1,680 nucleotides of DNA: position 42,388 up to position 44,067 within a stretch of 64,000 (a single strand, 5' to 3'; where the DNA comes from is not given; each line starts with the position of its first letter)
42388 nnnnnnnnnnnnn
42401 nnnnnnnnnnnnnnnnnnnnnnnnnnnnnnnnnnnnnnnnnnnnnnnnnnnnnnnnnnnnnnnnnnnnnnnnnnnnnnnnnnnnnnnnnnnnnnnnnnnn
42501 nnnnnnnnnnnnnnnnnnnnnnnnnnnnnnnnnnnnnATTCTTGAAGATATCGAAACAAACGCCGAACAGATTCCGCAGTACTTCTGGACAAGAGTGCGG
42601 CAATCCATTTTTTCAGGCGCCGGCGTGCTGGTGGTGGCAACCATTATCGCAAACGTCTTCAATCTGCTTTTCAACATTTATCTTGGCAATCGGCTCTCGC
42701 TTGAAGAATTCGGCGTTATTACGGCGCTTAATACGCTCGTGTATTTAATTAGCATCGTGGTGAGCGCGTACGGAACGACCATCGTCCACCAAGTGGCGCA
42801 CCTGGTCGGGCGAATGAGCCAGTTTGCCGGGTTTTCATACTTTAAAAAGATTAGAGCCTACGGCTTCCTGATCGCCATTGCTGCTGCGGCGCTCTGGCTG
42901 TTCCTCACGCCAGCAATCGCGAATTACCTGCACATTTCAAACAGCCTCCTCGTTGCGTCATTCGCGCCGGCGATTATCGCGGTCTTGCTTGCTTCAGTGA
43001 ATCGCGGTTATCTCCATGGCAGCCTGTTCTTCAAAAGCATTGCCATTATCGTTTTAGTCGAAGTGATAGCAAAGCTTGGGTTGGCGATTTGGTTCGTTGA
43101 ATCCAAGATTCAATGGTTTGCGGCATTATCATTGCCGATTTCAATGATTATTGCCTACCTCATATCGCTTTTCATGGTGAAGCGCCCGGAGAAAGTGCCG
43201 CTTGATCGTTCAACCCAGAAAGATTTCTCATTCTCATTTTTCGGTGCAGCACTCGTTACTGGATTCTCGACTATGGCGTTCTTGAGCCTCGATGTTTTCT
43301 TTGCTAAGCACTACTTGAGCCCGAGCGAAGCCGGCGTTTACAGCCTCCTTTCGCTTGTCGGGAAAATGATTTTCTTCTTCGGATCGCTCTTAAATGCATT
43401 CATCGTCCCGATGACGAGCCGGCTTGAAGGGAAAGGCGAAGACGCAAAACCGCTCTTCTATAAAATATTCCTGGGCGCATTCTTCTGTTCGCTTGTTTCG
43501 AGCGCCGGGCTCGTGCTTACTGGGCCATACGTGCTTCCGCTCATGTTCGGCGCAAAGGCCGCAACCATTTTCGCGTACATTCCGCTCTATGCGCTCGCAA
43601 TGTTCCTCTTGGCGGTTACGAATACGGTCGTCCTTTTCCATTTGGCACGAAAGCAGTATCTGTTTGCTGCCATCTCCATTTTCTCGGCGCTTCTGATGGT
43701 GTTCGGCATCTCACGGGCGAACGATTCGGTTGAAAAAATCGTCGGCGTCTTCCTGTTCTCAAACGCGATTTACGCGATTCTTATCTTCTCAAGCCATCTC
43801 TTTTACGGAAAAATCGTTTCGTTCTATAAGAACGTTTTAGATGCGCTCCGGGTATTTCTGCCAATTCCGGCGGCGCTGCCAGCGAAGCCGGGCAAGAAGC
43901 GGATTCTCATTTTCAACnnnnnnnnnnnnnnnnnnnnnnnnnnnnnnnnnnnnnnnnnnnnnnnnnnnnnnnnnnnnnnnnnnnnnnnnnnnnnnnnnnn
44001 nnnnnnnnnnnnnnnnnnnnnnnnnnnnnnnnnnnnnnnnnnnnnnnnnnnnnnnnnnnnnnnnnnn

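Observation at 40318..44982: Single 1554-aa polypeptide fusing two GT2 glycosyltransferases, a Wzx-like flippase and a GT4 glycosyltransferase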

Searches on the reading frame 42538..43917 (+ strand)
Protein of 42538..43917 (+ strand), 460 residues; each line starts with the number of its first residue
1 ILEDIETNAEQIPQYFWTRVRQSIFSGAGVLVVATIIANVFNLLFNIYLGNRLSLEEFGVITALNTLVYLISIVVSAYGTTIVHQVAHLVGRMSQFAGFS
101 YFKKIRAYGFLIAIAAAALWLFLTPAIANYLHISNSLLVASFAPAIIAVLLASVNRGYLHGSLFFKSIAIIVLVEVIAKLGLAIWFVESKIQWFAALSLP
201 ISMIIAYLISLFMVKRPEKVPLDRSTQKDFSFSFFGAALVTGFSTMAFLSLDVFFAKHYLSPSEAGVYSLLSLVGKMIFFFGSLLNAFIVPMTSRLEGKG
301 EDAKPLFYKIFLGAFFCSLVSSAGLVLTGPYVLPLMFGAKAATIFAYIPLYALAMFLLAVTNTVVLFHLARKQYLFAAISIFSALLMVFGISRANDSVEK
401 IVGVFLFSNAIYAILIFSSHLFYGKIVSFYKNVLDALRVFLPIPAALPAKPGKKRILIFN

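Call 6: search_protein_families(library=pfam, proteins=[window:42538-43917:+], max_evalue=10)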
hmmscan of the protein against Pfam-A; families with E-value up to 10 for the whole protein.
window:42538-43917:+ (460 aa): 0 families

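Call 19: search_protein_representatives(protein=window:42568-43887:+)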
Query: 440 residues. Proteins with E-value up to 0.001 (for the whole library): 2879; up to 1e-10: 974; up to 1e-30: 127. The best 150 are listed.
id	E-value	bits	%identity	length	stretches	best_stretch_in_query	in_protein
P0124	2.0e-85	304.0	40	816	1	5-437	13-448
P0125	1.1e-80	288.3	37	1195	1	14-436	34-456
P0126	8.8e-74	265.6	40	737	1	11-415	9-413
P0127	1.8e-71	258.0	38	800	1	13-439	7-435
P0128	1.8e-69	251.4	38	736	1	12-415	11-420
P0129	2.8e-68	247.4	37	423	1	15-411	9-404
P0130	2.6e-66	241.0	33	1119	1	9-433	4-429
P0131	1.7e-65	238.3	36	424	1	19-406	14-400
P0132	3.8e-65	237.2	35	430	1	12-408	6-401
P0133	1.1e-64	235.6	33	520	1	12-433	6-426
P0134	6.3e-64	233.1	34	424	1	8-421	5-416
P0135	1.7e-62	228.4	35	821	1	13-434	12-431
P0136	2.9e-62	227.7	37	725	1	18-412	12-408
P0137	3.5e-62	227.4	34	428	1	12-412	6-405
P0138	4.1e-62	227.1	34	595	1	13-431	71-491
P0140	2.8e-61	224.4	34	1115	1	17-435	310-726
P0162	2.3e-55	204.9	32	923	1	11-435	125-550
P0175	4.8e-52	194.0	30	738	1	12-406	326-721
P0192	2.6e-50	188.3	33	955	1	14-416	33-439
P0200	9.4e-49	183.2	31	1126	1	18-393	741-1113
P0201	1.1e-48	183.0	30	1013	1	16-429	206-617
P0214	2.2e-45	172.1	31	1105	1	6-413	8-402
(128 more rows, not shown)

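Call 24: search_protein_families(library=pfam, alignment_id=A1, max_evalue=0.01)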
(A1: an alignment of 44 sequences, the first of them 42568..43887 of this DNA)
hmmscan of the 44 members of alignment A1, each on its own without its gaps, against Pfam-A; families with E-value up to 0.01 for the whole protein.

A. member 1, window:42568-43887:+ (440 aa): 0 families

B. families by the number of members that match (of 44 scanned): 5 families
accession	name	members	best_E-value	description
PF01943.22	Polysacc_synt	19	2e-16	Polysaccharide biosynthesis protein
PF13440.11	Polysacc_synt_3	10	2.6e-19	Polysaccharide biosynthesis protein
PF01554.23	MatE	3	2.1e-06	MatE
PF16982.10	Flp1_like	1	0.005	Putative Flagellin, Flp1-like, domain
PF06532.16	NrsF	1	0.0066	Negative regulator of sigma F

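Call 25: search_solved_structures(query=A1, max_evalue=1, show_alignments=1)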
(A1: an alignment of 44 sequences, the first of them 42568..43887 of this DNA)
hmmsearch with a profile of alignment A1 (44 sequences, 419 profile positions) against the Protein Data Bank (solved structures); distinct sequences matched with E-value up to 1: 23.
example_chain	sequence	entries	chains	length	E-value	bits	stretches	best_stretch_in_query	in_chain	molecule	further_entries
6tpg_A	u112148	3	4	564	2.4e-06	30.1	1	243-354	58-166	Orexin receptor type 2,GlgA glycogen synthase,Hypocretin receptor-2 | Orexin receptor type 2,GlgA glycogen synthase,Orexin receptor type 2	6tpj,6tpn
21ci_A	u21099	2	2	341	3.7e-06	29.5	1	251-350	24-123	Orexin receptor type 2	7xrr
7l1u_R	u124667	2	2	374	6e-05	25.5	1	251-349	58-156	Hypocretin receptor type 2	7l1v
7sr8_R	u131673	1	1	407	7.1e-05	25.3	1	251-349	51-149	Hypocretin receptor type 2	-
4s0v_A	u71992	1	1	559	7.9e-05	25.1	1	251-349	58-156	Human Orexin receptor type 2 fusion protein to P. abysii Glycogen Synthase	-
5wqc_A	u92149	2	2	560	7.9e-05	25.1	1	251-349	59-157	Orexin receptor type 2,GlgA glycogen synthase,Orexin receptor type 2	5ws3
7sqo_R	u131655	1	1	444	8.3e-05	25.1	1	251-349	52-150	Orexin receptor type 2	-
6tod_A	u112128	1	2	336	0.0041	19.5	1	251-348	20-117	Orexin receptor type 1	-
6to7_A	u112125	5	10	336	0.006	18.9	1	251-348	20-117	Orexin receptor type 1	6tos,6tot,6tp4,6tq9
6tp3_A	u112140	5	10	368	0.0072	18.7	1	251-348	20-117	Orexin receptor type 1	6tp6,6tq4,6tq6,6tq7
7mby_R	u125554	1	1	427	0.017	17.5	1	261-347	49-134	Cholecystokinin receptor type A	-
7ezh_D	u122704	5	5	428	0.017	17.5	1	261-347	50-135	Cholecystokinin receptor type A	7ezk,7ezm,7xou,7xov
7mbx_R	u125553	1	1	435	0.017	17.4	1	261-347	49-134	Cholecystokinin receptor type A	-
9bkk_R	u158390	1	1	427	0.023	17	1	261-347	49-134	Cholecystokinin receptor type A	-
4zj8_A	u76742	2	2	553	0.023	17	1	264-347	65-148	human OX1R fusion protein to P.abysii glycogen synthase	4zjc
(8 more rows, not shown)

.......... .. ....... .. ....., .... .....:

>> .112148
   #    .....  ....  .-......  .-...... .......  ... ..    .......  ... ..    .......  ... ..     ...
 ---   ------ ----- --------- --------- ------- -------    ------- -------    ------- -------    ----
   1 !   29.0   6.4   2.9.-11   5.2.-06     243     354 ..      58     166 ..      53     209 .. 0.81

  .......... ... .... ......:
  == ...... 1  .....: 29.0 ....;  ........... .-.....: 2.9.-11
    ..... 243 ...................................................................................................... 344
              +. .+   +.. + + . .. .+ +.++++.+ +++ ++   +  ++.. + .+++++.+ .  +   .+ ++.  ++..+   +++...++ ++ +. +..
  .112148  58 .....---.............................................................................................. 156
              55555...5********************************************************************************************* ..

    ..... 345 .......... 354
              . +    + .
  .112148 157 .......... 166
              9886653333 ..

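Call 33: predict_structure(alignment_id=A1)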
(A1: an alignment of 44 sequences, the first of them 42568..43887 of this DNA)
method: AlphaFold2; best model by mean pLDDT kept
length: 440 residues; sequences in the alignment: 44
mean_pLDDT: 93.2   pTM: 0.90
mean pLDDT of the five models: 93.2, 92.5, 92.1, 91.6, 91.5
residues with pLDDT >= 90: 365; 70-90: 59; 50-70: 13; < 50: 3
segments of 3 or more residues with pLDDT < 50: 438-440
pLDDT, mean of each block of 10 residues (from residue 1): 71 77 95 93 89 90 96 97 95 95 96 97 94 97 98 97 98 97 94 98 89 77 97 96 92 91 95 97 98 97 98 97 92 97 98 98 97 98 97 98 98 92 87 61
secondary structure, 60 per line:
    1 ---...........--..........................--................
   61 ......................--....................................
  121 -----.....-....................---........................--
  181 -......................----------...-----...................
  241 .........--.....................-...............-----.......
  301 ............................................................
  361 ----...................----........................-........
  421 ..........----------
elements in order: H4-14 H17-42 H45-82 H85-120 H126-130 H132-151 H155-178 H182-203 H222-249 H252-272 H274-288 H294-360 H365-383 H388-411 H413-430

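Call 37: fold_search(model_id=the predicted structure, library=pdb)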
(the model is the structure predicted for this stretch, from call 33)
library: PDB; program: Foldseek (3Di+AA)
matches with E <= 10: 490; with E <= 0.001: 54
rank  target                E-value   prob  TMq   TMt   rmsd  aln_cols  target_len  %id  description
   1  4mlb_A                3.0e-07  1.00  0.71  0.69   5.4       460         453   12  Reverse polarity of binding pocket suggests different function of a MOP superfamily transporter from Pyrococcus furios (released 2013-09-25)
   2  6hfb_D                3.5e-07  1.00  0.72  0.71   4.8       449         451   13  Outward-facing conformation of a multidrug resistance MATE family transporter of the MOP superfamily. (released 2019-06-12)
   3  6gwh                  4.0e-07  1.00  0.69  0.69   5.4       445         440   14  Outward-facing conformation of a multidrug resistance MATE family transporter of the MOP superfamily. (released 2019-06-05)
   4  3wbn_A                4.2e-07  1.00  0.68  0.67   5.4       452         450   14  Crystal structure of MATE in complex with MaL6 (released 2013-06-12)
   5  7php_A                4.3e-07  1.00  0.71  0.69   5.4       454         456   13  Structure of Multidrug and Toxin Compound Extrusion (MATE) transporter NorM by NabFab-fiducial assisted cryo-EM (released 2021-09-01)
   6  4mlb_B                5.1e-07  1.00  0.72  0.70   4.7       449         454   12  Reverse polarity of binding pocket suggests different function of a MOP superfamily transporter from Pyrococcus furios (released 2013-09-25)
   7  9ukv_A                5.3e-07  1.00  0.72  0.63   4.8       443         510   14  JM Complex - E. coli MurJ, Levivirus M lysis protein LysM (SglM) (released 2025-09-10)
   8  6nc9                  6.0e-07  1.00  0.68  0.63   5.3       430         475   11  Lipid II flippase MurJ, outward-facing conformation (released 2019-04-17)
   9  6fv8_B                6.0e-07  1.00  0.70  0.70   4.9       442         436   14  Dimer structure of the MATE family multidrug resistance transporter Aq_128 from Aquifex aeolicus in the outward-facing (released 2019-03-20)
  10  9l7l                  7.3e-07  1.00  0.66  0.65   5.2       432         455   14  Structure of the MATE family multidrug resistance transporter HvAACT1 from Hordeum vulgare in the outward-facing state (released 2025-08-06)
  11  6hfb_C                1.1e-06  1.00  0.70  0.69   5.0       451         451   13  Outward-facing conformation of a multidrug resistance MATE family transporter of the MOP superfamily. (released 2019-06-12)
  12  3vvn                  1.1e-06  1.00  0.68  0.67   5.7       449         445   13  Crystal structure of MATE in the straight conformation (released 2013-04-03)
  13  3vvo                  1.2e-06  1.00  0.65  0.64   6.0       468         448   13  Crystal structure of MATE in the bent conformation (released 2013-04-03)
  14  9nu4_A                1.3e-06  1.00  0.76  0.57   4.6       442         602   15  Structure of MurJ in complex with single gene lysis protein from phage M (released 2026-02-11)
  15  5y50                  1.3e-06  1.00  0.66  0.65   5.9       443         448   14  Crystal structure of eukaryotic MATE transporter AtDTX14 (released 2017-12-06)
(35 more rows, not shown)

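Call 60: search_protein_families(library=ncbifam, proteins=[window:42553-43902:+], max_evalue=0.01)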
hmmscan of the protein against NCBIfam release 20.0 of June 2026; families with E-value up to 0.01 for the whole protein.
window:42553-43902:+ (450 aa): 0 families
